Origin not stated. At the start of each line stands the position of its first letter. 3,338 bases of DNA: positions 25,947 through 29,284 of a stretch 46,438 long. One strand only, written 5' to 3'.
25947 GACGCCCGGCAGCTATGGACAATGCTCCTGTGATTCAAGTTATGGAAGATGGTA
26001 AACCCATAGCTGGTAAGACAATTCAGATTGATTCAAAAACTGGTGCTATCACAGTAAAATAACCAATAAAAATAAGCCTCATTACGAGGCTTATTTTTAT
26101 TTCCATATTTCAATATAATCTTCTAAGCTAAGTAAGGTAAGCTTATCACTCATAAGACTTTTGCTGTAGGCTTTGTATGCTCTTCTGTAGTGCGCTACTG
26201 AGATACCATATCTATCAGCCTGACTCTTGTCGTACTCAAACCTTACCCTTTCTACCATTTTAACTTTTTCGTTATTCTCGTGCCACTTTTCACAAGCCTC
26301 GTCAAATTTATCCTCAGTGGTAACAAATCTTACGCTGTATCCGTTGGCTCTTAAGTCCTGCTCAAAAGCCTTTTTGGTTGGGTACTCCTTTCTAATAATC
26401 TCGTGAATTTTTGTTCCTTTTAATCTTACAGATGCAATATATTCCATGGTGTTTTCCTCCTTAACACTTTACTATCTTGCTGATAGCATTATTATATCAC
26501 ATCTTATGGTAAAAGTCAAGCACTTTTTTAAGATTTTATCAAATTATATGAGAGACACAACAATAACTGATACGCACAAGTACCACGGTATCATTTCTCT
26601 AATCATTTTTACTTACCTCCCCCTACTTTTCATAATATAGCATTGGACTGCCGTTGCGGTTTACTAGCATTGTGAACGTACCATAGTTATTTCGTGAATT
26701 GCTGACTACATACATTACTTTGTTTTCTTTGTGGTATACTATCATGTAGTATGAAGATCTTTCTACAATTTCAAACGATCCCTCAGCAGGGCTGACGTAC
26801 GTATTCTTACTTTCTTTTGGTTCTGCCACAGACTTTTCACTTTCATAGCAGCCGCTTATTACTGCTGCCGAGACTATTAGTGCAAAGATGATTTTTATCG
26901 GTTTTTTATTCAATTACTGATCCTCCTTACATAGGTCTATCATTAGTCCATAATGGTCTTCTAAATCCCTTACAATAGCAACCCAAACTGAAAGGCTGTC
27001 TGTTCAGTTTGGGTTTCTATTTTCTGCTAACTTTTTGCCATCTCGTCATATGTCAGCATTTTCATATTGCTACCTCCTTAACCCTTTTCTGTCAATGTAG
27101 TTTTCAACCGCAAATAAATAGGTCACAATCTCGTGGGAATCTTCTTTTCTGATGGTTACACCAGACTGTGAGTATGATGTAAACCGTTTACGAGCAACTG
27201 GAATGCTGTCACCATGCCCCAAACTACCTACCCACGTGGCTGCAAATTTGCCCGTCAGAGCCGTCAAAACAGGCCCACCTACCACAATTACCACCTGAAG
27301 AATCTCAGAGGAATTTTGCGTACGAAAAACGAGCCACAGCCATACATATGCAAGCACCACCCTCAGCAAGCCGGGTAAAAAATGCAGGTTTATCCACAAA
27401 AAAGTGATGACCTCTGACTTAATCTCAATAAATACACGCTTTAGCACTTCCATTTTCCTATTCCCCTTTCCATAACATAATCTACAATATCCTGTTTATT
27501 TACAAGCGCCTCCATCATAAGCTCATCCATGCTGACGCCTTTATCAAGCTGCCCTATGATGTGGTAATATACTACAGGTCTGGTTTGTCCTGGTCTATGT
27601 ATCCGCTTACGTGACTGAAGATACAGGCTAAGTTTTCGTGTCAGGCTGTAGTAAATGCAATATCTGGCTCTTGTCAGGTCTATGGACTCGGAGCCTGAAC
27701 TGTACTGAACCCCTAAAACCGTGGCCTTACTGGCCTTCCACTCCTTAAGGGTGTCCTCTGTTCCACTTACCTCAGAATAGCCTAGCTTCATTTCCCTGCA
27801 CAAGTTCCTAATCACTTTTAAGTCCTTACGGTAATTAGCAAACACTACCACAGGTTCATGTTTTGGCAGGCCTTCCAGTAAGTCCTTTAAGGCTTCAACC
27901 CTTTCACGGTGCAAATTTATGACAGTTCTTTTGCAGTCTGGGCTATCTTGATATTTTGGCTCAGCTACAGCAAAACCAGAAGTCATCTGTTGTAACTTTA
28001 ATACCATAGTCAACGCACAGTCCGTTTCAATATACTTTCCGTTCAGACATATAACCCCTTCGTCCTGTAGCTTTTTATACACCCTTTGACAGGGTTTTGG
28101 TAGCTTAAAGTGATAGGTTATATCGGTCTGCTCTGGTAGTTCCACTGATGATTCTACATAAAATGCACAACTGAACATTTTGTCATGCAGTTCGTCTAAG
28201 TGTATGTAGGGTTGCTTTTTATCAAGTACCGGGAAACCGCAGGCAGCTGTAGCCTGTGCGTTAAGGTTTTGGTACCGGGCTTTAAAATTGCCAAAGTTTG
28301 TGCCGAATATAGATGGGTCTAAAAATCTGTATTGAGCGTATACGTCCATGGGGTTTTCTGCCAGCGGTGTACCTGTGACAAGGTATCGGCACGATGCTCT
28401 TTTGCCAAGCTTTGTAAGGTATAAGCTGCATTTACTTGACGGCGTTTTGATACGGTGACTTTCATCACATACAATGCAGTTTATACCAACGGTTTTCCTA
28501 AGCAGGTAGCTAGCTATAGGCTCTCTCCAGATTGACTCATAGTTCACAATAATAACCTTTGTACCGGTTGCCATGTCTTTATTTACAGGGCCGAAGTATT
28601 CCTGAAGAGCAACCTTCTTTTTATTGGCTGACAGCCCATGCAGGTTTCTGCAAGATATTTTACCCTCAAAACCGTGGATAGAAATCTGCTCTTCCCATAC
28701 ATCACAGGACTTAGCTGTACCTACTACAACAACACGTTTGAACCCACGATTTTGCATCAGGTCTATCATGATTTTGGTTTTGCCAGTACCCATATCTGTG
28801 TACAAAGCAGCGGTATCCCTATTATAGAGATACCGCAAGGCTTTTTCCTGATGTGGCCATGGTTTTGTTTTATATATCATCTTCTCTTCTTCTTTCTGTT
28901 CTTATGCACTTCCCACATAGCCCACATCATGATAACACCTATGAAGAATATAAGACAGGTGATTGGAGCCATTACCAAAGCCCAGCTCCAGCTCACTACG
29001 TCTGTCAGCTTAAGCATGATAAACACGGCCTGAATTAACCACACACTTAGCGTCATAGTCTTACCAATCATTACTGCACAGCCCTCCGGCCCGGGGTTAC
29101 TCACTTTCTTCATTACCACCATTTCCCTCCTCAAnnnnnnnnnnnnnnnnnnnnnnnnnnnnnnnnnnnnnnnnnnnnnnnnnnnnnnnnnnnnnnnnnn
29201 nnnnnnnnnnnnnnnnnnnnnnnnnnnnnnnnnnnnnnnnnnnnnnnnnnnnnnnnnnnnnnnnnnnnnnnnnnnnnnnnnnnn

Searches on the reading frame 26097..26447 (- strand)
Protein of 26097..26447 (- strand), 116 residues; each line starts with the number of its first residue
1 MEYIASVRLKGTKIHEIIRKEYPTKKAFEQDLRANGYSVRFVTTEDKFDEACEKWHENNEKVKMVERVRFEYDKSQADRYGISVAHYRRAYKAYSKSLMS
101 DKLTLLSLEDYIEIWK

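Call 30: search_protein_families(library=pfam, max_evalue=0.05, proteins=[window:26097-26447:-])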
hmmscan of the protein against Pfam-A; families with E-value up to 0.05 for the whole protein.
window:26097-26447:- (116 aa): 1 family
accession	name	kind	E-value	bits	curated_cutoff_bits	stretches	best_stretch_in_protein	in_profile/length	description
PF24465.1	Tri-helical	-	0.037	14.9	27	0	25-65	16-56/85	Tri-helical domain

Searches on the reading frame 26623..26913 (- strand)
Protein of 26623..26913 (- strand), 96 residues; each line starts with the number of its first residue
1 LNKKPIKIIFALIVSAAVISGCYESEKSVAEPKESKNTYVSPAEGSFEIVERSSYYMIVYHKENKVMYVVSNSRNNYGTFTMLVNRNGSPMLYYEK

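Call 30: search_protein_families(library=pfam, max_evalue=0.05, proteins=[window:26623-26913:-])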
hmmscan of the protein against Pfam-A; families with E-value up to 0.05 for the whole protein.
window:26623-26913:- (96 aa): 1 family
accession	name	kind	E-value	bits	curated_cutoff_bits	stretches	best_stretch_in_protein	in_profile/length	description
PF20037.4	DUF6440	-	0.00021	21.5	26.5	1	50-92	5-52/53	Family of unknown function (DUF6440)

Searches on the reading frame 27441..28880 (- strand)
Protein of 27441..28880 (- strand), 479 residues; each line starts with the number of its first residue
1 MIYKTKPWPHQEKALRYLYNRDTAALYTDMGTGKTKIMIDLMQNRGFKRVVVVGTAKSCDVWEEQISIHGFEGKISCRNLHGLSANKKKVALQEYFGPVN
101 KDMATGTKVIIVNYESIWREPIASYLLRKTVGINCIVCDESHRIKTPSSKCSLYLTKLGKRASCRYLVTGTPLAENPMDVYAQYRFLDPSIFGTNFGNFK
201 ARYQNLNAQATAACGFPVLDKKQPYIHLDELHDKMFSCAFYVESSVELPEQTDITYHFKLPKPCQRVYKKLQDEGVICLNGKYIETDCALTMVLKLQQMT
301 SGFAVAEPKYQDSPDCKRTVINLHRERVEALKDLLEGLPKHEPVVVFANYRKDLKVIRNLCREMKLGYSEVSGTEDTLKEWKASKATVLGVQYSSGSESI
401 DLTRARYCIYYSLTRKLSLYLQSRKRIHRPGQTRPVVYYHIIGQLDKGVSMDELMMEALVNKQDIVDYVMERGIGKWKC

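Call 8: search_protein_families(library=phrogs, proteins=[window:27441-28880:-])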
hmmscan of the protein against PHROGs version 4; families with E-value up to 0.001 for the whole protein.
window:27441-28880:- (479 aa): 3 families
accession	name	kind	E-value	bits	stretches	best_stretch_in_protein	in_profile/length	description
phrog_62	-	DNA, RNA and nucleotide metabolism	4.4e-94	317.2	1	4-473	694-1136/1881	DNA helicase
phrog_16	-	DNA, RNA and nucleotide metabolism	1.1e-17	64.6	1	5-438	271-596/986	DNA helicase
phrog_11354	-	unknown function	7.9e-08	33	1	373-467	11-102/116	-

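Call 9: search_protein_families(library=pfam, proteins=[window:27441-28880:-])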
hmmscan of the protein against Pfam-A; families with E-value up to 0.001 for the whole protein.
window:27441-28880:- (479 aa): 4 families
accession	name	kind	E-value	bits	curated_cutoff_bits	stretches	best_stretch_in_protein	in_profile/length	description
PF00176.29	SNF2-rel_dom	-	9.3e-21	74.6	24.9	1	10-293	1-278/290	SNF2-related domain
PF00271.37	Helicase_C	-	1.3e-11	45.2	23.5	1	327-431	2-110/110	Helicase conserved C-terminal domain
PF04851.21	ResIII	-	1.8e-06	28.4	22.5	1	6-147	3-140/164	Type III restriction enzyme, res subunit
PF00270.35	DEAD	-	0.00089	19.5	26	0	9-158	2-145/167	DEAD/DEAH box helicase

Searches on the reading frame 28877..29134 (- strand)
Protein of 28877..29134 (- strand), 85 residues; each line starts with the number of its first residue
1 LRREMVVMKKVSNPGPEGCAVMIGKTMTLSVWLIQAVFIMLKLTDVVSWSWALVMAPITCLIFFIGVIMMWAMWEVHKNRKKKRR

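Call 30: search_protein_families(library=pfam, max_evalue=0.05, proteins=[window:28877-29134:-])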
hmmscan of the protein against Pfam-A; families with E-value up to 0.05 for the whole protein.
window:28877-29134:- (85 aa): 3 families
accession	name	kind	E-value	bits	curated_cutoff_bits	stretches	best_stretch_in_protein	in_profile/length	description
PF10269.14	Tmemb_185A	-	5.8e-05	23.4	23.1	1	25-80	128-196/252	Transmembrane Fragile-X-F protein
PF15993.10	Fuseless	-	0.0064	16.4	25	1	19-76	207-263/298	Fuseless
PF02660.20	G3P_acyltransf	-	0.026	15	24.1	1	17-80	89-161/164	Glycerol-3-phosphate acyltransferase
